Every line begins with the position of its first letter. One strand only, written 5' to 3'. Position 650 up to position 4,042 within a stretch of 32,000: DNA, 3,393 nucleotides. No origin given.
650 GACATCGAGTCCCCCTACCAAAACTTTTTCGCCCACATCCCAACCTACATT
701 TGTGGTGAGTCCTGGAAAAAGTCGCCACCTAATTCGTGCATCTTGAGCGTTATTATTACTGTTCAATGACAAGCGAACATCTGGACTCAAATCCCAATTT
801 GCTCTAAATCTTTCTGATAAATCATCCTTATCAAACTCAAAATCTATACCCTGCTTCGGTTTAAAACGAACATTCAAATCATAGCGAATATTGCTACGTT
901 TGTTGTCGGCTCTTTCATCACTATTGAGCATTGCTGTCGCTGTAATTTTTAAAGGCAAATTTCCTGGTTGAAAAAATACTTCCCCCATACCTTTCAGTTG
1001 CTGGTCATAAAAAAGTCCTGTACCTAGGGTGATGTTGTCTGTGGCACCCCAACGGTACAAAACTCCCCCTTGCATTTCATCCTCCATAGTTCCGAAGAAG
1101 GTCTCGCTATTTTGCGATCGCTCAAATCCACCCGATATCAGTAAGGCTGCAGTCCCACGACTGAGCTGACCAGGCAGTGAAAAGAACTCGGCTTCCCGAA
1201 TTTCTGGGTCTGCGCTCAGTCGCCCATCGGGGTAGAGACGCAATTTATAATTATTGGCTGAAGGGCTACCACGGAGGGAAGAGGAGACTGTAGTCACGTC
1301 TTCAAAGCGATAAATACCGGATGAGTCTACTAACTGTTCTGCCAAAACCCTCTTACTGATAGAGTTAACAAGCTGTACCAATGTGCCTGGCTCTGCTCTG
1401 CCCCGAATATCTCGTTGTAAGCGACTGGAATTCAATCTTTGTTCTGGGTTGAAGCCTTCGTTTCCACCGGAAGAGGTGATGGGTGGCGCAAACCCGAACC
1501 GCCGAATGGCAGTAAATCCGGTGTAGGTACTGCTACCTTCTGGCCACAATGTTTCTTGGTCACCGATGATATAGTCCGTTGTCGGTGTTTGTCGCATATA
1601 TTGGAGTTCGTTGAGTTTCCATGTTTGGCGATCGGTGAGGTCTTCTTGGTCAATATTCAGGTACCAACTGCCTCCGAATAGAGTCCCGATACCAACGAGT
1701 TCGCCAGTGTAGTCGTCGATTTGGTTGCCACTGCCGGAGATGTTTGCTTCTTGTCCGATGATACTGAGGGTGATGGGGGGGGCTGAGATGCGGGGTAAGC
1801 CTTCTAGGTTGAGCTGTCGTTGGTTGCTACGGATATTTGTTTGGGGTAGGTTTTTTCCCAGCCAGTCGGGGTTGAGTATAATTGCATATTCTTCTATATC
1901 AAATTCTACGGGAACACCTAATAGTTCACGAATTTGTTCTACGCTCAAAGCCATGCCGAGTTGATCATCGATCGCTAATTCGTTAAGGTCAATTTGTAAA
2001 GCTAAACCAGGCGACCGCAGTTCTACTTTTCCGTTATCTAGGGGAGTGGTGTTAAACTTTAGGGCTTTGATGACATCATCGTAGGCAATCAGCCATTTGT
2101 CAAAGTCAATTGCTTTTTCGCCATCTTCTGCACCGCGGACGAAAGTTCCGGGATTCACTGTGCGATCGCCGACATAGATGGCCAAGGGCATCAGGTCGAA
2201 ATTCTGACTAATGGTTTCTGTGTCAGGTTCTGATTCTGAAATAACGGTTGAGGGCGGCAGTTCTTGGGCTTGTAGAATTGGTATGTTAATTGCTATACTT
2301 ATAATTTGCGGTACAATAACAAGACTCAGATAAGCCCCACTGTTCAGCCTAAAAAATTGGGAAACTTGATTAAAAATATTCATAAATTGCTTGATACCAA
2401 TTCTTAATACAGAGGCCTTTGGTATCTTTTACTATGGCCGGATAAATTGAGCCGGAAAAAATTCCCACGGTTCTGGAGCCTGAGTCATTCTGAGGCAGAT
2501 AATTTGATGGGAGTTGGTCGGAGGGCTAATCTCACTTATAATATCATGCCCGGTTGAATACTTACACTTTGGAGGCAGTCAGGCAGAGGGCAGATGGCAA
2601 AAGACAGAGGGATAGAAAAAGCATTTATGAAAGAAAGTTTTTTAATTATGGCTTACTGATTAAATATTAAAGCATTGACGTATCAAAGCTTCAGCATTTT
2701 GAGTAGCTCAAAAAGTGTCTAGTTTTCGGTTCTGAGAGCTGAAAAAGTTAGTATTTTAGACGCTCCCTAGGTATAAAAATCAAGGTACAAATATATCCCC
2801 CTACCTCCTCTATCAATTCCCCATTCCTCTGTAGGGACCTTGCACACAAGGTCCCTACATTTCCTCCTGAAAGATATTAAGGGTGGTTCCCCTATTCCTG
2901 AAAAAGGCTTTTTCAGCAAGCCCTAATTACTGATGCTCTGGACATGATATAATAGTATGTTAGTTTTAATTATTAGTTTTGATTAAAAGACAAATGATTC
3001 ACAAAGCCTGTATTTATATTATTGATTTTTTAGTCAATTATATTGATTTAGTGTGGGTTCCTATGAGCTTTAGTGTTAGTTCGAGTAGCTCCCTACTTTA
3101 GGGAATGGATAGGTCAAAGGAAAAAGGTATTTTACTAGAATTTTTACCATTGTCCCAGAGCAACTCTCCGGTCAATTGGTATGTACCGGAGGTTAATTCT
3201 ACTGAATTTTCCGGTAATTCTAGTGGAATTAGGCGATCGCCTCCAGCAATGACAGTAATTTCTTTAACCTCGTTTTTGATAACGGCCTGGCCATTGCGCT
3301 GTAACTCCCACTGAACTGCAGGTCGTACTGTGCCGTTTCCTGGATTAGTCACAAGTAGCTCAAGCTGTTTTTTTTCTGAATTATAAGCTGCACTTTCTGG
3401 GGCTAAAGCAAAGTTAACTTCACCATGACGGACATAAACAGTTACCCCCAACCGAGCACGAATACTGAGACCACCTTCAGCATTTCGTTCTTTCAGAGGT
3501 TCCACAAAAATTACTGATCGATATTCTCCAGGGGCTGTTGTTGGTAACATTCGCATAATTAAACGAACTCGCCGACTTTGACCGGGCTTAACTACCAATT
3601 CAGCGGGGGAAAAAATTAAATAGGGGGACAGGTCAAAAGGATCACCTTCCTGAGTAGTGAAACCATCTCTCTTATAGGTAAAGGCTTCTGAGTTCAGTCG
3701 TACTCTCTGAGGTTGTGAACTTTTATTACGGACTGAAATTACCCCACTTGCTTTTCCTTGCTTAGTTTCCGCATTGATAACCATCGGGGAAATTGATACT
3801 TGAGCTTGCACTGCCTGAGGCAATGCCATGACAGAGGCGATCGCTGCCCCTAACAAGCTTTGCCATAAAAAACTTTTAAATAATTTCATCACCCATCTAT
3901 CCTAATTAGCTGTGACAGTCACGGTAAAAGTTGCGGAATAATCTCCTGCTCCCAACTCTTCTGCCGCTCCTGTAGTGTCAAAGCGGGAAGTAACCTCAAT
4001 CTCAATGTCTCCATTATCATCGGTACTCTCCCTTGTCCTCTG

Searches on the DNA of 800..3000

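Call 101: search_rna_families(source=window, start=800, end=3000, threshold=evalue, max_evalue=0.1)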
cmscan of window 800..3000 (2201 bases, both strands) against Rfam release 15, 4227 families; matches with E-value up to 0.1: 0.
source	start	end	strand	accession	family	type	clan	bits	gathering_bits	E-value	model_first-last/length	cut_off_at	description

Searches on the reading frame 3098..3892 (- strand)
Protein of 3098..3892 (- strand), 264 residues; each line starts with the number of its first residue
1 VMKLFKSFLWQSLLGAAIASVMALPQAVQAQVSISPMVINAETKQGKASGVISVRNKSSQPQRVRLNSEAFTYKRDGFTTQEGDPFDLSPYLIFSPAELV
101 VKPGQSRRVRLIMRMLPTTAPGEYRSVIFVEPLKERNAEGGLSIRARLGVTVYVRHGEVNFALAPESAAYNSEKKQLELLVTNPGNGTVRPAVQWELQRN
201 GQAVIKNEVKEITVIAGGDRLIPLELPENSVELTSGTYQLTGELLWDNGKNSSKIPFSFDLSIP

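Call 8: search_protein_families(library=pfam, proteins=[window:3098-3892:-], max_evalue=0.001)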
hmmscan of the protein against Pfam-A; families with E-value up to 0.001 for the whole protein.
window:3098-3892:- (264 aa): 0 families

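Call 63: search_protein_families(library=padloc, proteins=[window:3098-3892:-], max_evalue=0.001)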
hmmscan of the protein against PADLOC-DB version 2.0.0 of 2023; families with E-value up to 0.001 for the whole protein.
window:3098-3892:- (264 aa): 0 families

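Call 64: search_protein_families(library=ncbifam, proteins=[window:3098-3892:-], max_evalue=0.001)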
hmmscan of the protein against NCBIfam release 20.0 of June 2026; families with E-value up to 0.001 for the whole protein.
window:3098-3892:- (264 aa): 1 family
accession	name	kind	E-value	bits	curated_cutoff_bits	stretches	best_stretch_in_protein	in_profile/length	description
NF007392.0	PRK09918.1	subfamily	0.00015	21.2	183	1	33-204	34-188/236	fimbria/pilus chaperone family protein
